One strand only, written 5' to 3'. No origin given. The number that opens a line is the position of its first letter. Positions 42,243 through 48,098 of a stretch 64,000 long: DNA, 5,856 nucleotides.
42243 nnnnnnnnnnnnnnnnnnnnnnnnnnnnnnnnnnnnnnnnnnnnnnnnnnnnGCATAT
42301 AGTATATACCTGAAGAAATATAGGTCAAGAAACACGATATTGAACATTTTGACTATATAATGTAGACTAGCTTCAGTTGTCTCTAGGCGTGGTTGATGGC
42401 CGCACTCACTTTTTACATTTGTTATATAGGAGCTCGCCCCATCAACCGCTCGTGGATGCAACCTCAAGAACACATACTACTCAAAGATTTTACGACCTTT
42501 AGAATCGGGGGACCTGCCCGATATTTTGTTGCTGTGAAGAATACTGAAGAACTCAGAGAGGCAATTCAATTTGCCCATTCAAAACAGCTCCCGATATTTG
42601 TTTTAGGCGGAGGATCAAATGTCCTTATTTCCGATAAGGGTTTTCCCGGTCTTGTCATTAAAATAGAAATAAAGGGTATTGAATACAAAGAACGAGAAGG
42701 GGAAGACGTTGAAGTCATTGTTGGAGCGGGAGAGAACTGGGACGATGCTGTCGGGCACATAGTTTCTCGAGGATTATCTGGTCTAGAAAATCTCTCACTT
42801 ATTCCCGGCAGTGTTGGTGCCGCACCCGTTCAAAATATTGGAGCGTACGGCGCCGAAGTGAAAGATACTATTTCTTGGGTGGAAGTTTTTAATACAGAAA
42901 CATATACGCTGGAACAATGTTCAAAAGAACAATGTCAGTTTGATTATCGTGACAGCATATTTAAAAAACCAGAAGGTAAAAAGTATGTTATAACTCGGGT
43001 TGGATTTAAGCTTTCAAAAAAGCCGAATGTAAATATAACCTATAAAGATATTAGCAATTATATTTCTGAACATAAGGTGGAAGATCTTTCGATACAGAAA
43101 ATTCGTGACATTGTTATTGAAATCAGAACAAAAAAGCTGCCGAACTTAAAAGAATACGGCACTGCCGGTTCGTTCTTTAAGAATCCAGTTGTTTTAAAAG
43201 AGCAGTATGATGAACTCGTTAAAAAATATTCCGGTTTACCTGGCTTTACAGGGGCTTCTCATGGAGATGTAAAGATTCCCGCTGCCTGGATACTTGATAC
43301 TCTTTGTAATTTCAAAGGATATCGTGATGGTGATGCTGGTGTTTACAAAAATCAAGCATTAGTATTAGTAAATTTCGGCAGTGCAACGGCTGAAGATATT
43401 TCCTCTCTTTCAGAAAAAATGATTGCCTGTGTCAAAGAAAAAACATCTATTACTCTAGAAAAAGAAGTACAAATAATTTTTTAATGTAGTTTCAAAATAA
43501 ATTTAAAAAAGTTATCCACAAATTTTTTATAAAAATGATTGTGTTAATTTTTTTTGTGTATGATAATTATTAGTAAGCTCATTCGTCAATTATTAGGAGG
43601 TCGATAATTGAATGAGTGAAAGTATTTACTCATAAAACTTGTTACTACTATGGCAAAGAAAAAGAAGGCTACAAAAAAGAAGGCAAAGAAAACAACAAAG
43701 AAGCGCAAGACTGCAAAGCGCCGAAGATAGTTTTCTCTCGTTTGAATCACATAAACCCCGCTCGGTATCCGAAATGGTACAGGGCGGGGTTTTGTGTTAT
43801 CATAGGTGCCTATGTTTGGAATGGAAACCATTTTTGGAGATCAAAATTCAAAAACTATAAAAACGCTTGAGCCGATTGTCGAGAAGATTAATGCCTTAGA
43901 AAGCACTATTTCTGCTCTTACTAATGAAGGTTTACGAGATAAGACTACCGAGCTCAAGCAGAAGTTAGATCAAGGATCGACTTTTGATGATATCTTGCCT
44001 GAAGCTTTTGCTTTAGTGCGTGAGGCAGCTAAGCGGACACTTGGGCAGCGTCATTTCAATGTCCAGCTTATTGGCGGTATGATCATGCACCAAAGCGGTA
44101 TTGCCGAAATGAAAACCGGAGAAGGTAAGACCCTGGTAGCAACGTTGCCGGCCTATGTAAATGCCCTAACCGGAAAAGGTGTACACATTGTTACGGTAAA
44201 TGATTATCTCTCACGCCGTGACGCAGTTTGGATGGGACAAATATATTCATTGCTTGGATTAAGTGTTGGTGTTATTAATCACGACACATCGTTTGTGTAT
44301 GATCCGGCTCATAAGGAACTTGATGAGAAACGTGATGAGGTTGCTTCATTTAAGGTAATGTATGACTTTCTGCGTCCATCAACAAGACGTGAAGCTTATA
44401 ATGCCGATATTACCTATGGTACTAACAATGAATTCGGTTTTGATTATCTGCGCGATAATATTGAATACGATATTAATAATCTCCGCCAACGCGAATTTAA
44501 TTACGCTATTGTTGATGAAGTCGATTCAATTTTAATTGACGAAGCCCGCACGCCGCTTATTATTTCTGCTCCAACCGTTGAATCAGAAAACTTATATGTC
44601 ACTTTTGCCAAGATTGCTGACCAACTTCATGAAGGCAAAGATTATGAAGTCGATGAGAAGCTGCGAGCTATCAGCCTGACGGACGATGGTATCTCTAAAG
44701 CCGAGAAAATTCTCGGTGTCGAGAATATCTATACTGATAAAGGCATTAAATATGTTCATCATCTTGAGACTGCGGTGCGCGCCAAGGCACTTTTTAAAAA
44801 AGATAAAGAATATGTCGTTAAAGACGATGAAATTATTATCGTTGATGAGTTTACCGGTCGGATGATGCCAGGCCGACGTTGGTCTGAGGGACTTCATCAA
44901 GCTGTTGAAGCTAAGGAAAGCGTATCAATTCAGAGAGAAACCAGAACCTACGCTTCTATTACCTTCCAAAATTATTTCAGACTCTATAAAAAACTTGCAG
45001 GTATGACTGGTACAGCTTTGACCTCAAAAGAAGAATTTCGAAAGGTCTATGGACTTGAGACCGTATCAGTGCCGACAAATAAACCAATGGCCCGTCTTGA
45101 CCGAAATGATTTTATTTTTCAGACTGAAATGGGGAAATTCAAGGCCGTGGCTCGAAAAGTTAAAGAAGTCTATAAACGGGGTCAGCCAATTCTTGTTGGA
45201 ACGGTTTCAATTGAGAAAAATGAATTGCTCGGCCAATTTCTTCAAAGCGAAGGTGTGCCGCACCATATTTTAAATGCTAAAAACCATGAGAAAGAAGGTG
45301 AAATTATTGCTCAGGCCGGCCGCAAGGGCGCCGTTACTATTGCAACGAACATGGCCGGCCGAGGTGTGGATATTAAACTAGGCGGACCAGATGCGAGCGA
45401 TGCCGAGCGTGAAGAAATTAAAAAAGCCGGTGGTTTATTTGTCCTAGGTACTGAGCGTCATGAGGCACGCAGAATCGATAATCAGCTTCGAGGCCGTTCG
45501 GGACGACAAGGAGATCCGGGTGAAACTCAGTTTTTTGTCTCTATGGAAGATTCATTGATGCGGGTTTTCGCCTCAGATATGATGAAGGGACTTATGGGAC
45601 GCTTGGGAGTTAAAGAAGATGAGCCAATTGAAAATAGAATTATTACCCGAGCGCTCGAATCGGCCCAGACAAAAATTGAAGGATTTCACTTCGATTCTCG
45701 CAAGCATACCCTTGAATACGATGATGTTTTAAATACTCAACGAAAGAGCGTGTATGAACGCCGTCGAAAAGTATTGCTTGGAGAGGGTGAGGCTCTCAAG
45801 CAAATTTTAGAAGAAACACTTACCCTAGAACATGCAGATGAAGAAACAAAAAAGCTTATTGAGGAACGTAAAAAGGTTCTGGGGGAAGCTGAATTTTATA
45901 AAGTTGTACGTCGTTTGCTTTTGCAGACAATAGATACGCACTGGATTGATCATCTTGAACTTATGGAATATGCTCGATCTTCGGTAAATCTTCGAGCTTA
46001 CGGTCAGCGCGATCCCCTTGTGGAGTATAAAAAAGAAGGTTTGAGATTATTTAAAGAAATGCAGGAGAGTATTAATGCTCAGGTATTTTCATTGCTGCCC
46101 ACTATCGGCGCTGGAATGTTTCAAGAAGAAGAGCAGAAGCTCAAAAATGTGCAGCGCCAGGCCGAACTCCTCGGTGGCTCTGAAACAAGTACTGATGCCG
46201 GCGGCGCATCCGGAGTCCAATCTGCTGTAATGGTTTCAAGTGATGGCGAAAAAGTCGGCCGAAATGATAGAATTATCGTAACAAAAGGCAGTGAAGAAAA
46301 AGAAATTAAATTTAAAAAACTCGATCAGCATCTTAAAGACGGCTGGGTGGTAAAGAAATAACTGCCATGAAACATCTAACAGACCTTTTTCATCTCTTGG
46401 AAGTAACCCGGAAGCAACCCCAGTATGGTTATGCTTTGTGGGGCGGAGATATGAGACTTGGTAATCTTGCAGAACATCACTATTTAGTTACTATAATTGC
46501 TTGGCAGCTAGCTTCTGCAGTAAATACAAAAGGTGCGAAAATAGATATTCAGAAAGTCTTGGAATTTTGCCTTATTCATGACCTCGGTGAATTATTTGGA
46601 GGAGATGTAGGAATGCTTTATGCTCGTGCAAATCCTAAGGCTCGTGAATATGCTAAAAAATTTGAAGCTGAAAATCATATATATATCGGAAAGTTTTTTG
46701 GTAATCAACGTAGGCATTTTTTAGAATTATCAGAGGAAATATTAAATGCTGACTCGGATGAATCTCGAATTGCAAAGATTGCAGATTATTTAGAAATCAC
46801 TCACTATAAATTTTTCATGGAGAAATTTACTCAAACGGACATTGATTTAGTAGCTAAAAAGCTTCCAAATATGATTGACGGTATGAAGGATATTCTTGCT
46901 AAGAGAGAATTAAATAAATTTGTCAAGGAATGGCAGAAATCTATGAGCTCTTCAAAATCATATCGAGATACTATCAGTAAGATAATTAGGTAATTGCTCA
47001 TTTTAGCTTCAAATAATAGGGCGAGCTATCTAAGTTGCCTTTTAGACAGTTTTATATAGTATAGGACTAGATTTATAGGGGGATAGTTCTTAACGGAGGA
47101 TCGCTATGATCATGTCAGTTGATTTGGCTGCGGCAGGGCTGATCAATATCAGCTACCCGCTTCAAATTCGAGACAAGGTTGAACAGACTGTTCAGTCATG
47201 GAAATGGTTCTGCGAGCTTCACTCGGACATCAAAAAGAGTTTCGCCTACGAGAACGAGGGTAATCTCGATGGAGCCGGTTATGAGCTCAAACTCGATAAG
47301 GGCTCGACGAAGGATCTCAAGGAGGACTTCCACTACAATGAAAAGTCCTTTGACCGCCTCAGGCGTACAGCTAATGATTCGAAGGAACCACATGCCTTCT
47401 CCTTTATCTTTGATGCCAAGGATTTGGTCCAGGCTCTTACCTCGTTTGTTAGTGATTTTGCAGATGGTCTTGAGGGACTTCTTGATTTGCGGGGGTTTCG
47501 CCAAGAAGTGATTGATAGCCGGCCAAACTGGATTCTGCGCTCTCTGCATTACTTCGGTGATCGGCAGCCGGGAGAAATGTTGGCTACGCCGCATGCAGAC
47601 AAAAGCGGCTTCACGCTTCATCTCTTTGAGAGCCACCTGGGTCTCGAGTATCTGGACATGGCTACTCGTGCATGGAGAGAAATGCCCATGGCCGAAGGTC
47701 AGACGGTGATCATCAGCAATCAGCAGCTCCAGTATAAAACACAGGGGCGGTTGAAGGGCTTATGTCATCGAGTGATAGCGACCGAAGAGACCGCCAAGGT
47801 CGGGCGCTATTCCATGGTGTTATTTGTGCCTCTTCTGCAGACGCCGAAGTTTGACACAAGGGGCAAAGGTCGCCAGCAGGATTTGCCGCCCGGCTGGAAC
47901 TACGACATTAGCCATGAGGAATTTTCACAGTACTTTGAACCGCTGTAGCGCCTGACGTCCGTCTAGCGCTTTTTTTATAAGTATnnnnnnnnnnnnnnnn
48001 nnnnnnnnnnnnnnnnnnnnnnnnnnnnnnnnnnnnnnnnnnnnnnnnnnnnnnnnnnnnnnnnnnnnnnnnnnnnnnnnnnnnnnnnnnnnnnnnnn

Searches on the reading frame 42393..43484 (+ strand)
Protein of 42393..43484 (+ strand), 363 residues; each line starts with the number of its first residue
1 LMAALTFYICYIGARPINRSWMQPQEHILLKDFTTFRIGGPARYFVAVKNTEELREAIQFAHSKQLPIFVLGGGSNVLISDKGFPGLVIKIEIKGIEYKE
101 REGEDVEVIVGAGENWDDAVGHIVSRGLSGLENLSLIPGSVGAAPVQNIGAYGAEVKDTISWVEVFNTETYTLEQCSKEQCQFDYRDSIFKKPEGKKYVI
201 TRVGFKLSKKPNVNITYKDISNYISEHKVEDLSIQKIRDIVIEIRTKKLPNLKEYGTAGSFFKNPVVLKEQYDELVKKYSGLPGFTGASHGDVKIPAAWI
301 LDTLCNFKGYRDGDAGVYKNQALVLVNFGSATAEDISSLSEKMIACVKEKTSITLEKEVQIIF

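Call 56: search_protein_families(library=pfam, proteins=[window:42393-43484:+], max_evalue=0.0001)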
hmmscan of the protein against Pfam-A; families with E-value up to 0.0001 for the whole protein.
window:42393-43484:+ (363 aa): 2 families
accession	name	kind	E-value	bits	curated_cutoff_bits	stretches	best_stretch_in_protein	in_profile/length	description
PF01565.28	FAD_binding_4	-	2.7e-24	85.9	26.4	1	43-167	2-130/139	FAD binding domain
PF02873.21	MurB_C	-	3.1e-23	82.2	27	1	236-362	1-99/99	UDP-N-acetylenolpyruvoylglucosamine reductase, C-terminal domain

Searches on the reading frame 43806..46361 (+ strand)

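Call 56: search_protein_families(library=pfam, proteins=[window:43806-46361:+], max_evalue=0.0001)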
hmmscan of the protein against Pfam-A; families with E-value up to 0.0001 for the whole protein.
window:43806-46361:+ (851 aa): 4 families
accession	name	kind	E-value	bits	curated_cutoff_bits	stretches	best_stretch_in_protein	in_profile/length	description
PF07517.20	SecA_DEAD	-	2.7e-124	414.6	24.6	1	7-412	2-290/290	SecA DEAD-like domain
PF21090.3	P-loop_SecA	-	8.4e-79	264.4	27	2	427-529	1-103/205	SecA P-loop domain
PF07516.18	SecA_SW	-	3.5e-46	158.2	26.7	2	677-764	111-196/200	SecA Wing and Scaffold domain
PF01043.26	SecA_PP_bind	-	3.9e-43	147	23.5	1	260-368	2-110/110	SecA preprotein cross-linking domain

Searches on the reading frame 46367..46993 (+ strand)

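Call 56: search_protein_families(library=pfam, proteins=[window:46367-46993:+], max_evalue=0.0001)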
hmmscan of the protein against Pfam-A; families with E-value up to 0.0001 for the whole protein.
window:46367-46993:+ (208 aa): 3 families
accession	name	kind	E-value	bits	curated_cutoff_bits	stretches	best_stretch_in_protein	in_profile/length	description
PF13023.12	HD_3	-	3.4e-14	53.5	22.5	1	32-150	21-133/165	HD domain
PF12917.13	YfbR-like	-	7.1e-11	42.6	25.9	1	32-152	24-144/182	5'-deoxynucleotidase YfbR-like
PF01966.28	HD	-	2e-05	25.3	22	1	35-143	2-114/116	HD domain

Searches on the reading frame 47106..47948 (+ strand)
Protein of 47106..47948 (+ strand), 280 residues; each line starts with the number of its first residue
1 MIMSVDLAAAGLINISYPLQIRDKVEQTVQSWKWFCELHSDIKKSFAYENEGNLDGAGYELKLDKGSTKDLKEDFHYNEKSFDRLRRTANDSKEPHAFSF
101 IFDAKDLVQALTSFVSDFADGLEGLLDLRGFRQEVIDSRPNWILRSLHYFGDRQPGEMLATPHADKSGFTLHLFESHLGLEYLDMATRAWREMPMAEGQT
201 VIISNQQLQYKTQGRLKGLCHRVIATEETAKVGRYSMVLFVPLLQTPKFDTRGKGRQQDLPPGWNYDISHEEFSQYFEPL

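Call 56: search_protein_families(library=pfam, proteins=[window:47106-47948:+], max_evalue=0.0001)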
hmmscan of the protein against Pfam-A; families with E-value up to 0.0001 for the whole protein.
window:47106-47948:+ (280 aa): 1 family
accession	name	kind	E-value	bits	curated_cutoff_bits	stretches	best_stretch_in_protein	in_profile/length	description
PF03171.26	2OG-FeII_Oxy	-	3.4e-08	34.1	23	1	148-241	9-99/101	2OG-Fe(II) oxygenase superfamily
